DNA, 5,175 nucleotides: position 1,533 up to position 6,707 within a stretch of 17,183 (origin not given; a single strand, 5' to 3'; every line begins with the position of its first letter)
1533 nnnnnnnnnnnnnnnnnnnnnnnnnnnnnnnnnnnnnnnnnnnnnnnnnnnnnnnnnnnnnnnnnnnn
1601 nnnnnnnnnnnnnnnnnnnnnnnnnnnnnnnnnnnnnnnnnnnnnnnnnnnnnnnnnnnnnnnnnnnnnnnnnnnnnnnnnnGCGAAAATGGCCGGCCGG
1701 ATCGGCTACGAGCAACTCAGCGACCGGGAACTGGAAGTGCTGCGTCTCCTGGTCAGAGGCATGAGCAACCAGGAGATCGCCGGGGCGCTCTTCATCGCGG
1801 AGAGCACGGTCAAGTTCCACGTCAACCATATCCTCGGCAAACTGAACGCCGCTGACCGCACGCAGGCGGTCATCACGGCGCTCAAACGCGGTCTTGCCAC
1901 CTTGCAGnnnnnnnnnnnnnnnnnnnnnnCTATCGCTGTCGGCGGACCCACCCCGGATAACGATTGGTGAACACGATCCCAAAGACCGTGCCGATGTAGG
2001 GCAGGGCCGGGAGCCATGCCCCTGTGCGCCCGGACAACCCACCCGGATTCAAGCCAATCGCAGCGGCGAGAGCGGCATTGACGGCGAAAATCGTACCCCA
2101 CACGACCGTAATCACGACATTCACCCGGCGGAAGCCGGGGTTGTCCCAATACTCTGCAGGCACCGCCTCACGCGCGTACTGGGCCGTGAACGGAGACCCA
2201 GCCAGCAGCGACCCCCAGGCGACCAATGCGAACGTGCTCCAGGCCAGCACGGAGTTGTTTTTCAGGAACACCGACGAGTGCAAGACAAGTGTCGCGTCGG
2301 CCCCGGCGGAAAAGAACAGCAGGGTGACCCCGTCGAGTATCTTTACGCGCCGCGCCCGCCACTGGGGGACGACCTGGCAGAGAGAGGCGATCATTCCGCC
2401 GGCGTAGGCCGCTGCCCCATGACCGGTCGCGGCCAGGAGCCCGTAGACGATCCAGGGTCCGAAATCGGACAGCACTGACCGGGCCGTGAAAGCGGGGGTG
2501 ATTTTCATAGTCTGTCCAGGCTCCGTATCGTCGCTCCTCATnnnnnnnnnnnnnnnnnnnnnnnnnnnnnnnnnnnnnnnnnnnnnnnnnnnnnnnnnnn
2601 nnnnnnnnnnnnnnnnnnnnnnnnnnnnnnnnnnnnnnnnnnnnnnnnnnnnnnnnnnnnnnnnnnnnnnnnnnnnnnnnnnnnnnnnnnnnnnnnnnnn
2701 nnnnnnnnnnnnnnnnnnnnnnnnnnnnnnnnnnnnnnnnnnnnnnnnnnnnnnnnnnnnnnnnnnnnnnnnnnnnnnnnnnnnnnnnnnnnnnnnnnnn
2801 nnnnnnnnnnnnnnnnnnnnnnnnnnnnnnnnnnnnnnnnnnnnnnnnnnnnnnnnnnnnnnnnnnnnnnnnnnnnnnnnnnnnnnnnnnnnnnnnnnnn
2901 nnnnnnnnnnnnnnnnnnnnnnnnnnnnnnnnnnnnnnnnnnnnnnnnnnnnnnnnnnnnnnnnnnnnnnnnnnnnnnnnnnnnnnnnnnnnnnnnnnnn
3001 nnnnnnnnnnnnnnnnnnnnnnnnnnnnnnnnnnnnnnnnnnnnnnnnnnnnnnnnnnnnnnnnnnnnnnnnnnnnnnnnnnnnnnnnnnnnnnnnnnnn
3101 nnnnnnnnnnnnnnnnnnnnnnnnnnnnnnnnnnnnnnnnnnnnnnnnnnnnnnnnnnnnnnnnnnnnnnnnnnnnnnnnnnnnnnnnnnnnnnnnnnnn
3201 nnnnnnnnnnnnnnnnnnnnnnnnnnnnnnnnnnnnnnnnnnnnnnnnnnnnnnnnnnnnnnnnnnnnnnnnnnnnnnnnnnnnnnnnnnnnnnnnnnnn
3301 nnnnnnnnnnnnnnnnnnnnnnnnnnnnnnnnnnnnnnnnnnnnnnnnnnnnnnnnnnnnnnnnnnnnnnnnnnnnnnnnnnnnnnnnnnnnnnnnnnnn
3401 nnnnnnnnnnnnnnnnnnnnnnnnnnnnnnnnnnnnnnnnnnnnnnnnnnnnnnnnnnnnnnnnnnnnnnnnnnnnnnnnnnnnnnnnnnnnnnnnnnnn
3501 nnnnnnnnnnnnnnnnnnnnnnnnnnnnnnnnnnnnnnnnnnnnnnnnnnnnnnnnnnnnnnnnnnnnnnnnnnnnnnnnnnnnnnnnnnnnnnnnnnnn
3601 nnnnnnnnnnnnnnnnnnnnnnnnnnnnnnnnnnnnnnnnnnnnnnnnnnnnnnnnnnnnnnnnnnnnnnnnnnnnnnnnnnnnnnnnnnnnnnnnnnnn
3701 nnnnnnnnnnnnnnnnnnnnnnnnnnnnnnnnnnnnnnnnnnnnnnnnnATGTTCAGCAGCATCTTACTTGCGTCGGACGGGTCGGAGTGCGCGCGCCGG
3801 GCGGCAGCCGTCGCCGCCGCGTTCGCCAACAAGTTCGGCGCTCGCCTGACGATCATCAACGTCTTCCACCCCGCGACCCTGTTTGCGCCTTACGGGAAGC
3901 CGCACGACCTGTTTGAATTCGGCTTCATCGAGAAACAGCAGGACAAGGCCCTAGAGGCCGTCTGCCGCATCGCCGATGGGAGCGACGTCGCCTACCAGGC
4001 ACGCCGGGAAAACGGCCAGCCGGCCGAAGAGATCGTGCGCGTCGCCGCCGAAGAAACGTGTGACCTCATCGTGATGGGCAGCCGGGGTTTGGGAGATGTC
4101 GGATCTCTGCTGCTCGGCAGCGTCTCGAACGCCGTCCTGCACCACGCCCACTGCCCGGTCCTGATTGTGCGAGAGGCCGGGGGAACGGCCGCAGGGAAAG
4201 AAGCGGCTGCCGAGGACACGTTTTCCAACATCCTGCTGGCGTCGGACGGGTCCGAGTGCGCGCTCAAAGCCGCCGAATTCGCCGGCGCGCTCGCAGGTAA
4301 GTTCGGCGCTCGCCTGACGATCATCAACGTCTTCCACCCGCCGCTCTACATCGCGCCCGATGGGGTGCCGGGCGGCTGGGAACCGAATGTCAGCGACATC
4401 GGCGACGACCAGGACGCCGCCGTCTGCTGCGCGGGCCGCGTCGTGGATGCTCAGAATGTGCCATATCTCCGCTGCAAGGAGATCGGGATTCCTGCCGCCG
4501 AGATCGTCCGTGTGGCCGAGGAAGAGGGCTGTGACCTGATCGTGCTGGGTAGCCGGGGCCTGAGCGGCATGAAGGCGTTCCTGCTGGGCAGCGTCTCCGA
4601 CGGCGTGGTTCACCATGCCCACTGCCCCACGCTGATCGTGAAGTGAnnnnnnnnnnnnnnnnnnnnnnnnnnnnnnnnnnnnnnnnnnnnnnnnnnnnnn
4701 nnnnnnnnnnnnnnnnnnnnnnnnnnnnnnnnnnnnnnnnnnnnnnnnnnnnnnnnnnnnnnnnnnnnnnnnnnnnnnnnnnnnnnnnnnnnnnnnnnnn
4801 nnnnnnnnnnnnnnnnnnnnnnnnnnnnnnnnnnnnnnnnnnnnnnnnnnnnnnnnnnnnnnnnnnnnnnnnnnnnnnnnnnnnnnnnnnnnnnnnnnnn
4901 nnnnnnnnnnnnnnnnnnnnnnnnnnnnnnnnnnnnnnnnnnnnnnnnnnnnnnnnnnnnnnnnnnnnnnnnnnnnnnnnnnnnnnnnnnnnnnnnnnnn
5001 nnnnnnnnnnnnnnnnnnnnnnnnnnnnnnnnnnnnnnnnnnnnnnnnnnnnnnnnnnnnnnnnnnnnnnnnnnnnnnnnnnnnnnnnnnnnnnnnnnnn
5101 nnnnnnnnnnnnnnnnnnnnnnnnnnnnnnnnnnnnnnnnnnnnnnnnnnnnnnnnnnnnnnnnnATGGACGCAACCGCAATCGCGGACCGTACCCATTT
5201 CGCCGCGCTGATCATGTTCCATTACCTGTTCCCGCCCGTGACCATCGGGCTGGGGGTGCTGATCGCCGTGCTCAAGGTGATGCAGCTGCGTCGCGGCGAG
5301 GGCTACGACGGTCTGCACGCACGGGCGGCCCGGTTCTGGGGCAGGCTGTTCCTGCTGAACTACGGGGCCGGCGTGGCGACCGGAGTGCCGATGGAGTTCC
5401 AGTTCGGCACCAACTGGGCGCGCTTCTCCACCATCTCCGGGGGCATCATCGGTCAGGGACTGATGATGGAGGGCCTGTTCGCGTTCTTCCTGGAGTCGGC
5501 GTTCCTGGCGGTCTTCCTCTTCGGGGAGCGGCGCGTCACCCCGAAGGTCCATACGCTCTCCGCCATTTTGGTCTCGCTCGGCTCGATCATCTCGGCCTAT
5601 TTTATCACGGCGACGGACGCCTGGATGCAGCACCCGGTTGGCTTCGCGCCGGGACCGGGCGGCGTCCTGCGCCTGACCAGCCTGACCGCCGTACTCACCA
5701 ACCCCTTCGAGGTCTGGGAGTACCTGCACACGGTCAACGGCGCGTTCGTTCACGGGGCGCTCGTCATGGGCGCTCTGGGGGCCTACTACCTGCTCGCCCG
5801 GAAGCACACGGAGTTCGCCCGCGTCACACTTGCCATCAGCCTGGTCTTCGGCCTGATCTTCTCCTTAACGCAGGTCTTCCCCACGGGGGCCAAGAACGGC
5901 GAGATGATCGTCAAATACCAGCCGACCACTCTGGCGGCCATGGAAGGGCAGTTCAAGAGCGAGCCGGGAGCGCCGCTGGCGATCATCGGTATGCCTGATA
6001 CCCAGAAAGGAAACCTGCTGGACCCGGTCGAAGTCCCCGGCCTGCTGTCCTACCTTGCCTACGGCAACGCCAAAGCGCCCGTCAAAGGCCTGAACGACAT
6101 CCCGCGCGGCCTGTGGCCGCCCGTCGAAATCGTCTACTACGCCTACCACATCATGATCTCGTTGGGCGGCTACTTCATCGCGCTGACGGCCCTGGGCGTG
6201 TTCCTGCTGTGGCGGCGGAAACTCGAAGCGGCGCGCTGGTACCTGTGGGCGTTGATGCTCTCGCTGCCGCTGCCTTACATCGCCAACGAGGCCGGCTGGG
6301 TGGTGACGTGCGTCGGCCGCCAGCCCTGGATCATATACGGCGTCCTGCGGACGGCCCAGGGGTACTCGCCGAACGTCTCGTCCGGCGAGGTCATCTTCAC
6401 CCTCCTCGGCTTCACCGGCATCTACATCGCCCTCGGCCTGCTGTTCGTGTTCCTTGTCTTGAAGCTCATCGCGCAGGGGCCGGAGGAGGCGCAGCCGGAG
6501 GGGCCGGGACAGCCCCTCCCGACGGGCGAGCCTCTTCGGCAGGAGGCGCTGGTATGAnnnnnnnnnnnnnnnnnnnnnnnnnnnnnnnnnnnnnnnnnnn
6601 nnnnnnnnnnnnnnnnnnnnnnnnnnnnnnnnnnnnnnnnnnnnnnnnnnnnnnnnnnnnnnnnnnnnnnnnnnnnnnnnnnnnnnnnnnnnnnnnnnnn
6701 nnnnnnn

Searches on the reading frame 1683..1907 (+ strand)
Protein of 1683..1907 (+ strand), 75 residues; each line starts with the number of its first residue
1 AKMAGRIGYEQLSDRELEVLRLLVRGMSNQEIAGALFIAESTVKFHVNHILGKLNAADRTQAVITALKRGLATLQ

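Call 80: search_solved_structures(query=window:1683-1907:+, max_evalue=0.00001, show_alignments=5)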
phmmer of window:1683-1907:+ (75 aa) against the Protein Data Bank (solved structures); distinct sequences matched with E-value up to 0.00001: 32.
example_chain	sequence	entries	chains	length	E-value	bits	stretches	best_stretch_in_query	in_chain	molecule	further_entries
4wsz_A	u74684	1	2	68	3.3e-16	61.7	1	9-72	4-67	Response regulator receiver domain protein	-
7ve4_A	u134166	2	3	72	6.5e-16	60.8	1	9-71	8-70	DNA-binding response regulator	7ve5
2rnj_A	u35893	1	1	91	1.2e-15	59.9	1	9-71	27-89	Response regulator protein vraR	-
5hev_A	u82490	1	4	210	1.6e-15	59.5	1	7-72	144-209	Response regulator protein VraR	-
4wt0_B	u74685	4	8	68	1.8e-15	59.4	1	9-72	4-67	Response regulator receiver domain protein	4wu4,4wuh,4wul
4gvp_A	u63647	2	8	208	4.6e-15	58.1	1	9-71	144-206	Response regulator protein vraR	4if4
7ve6_A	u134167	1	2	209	4.7e-15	58.1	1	9-71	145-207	Response regulator protein VraR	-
7x1k_A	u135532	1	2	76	6.8e-15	57.6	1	11-72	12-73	Chemotaxis protein CheY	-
4yn8_A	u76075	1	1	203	2.4e-11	46.4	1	10-68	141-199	Response regulator ChrA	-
3kln_A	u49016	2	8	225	7.4e-11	44.9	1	9-66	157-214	Transcriptional regulator, LuxR family | Transcriptional regulator VpsT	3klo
1a04_A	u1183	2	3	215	2e-10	43.5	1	10-64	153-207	NITRATE/NITRITE RESPONSE REGULATOR PROTEIN NARL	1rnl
3qp6_A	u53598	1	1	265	3.6e-10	42.7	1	11-68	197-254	CviR transcriptional regulator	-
3qp5_A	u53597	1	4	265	5.6e-10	42.1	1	11-67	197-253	CviR transcriptional regulator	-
1fse_A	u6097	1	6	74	5.8e-10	42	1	12-70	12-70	GERE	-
4zmr_A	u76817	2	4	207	5.9e-10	42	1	11-69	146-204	Response regulator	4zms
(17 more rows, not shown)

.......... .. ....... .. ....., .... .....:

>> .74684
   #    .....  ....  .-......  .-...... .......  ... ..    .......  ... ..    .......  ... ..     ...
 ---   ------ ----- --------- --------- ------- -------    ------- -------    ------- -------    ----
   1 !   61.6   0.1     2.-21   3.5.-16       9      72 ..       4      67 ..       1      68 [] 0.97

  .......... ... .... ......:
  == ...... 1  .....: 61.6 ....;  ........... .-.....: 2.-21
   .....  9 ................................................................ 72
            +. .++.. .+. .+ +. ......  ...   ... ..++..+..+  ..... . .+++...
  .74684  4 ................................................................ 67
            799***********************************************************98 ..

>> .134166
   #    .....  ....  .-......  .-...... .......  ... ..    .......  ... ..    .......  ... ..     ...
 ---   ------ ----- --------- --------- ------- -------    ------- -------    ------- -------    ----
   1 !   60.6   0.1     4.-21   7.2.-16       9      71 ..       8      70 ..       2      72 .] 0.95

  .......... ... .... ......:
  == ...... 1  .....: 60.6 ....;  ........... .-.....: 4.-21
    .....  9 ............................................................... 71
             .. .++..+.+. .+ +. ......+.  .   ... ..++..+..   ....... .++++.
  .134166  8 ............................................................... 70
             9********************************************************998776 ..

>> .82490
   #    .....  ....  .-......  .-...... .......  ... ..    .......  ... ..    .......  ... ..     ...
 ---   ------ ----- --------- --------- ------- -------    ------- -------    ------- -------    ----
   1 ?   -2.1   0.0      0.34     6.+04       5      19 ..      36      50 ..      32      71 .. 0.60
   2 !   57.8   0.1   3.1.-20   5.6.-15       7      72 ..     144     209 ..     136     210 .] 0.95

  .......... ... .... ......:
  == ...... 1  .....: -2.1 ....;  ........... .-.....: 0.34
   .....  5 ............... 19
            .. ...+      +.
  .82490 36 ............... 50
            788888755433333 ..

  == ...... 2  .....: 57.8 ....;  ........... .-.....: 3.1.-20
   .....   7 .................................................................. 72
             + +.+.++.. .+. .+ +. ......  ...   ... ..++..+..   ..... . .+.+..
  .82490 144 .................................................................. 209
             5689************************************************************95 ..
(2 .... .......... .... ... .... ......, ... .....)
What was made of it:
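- Closest known: LiaR/VraR-dependent promoters. Same: These are the closest solved relatives of the regulator's DNA-binding domain (call 80).
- The regulator's DNA-binding domain is closest to LiaR/VraR (call 80).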

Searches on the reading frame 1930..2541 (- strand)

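Call 7: search_protein_families(library=pfam, proteins=[window:1930-2541:-])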
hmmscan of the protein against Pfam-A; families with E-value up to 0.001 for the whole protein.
window:1930-2541:- (203 aa): 1 family
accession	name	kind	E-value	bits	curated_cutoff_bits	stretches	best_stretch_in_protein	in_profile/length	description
PF04279.20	IspA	-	2.9e-05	24.8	28.7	1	24-157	4-136/176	Intracellular septation protein A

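Call 48: search_protein_families(library=ncbifam, proteins=[window:1930-2541:-], max_evalue=0.01)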
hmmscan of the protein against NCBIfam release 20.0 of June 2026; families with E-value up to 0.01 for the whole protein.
window:1930-2541:- (203 aa): 3 families
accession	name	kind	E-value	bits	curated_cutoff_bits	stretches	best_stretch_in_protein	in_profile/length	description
NF041646.1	VC0807_fam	subfamily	2.2e-09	37.2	65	1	29-171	13-165/189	VC0807 family protein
TIGR00997.1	ispZ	equivalog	8e-05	22.9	165.2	1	24-125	4-107/178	septation protein IspZ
NF001325.0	PRK00259.1-3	equivalog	0.0044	17.4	180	1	43-114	23-95/177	septation protein A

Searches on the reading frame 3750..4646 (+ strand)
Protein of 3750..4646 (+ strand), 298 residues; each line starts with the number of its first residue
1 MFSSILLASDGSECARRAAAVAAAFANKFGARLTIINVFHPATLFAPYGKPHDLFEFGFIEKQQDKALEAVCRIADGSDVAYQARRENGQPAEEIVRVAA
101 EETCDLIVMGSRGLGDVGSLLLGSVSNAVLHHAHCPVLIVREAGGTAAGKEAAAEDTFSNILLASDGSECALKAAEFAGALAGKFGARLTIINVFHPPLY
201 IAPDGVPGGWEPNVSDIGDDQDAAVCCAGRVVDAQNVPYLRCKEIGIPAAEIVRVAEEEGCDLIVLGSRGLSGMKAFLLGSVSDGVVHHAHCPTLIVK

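Call 7: search_protein_families(library=pfam, proteins=[window:3750-4646:+])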
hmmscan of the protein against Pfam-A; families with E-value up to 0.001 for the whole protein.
window:3750-4646:+ (298 aa): 1 family
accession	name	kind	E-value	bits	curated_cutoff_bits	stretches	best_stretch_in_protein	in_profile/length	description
PF00582.32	Usp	-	1.1e-67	227.4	24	2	1-141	1-141/141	Universal stress protein family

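Call 15: find_encoding_contigs(protein=window:3750-4646:+, flank=10000, max_places=10)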
Protein window:3750-4646:+ (298 aa): no gene with exactly this product is on record in the collection.

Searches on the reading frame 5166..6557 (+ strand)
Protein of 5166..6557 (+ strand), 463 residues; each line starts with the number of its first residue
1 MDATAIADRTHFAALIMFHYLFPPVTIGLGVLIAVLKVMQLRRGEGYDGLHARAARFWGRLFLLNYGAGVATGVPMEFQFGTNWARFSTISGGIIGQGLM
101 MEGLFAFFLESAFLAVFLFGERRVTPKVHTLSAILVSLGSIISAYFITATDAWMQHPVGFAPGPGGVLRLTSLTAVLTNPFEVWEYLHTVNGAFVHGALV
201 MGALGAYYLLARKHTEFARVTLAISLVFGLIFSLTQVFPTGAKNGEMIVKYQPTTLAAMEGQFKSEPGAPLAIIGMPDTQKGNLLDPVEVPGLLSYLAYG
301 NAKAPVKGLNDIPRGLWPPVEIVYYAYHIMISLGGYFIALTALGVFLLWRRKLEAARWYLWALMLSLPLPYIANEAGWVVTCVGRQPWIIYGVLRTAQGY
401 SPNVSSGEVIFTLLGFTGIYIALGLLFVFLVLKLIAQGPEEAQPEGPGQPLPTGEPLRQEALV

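Call 7: search_protein_families(library=pfam, proteins=[window:5166-6557:+])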
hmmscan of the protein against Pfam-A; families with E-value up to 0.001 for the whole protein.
window:5166-6557:+ (463 aa): 1 family
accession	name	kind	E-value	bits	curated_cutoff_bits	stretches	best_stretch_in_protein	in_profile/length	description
PF01654.22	Cyt_bd_oxida_I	-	1.4e-142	475.6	26.2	1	9-439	3-418/418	Cytochrome bd terminal oxidase subunit I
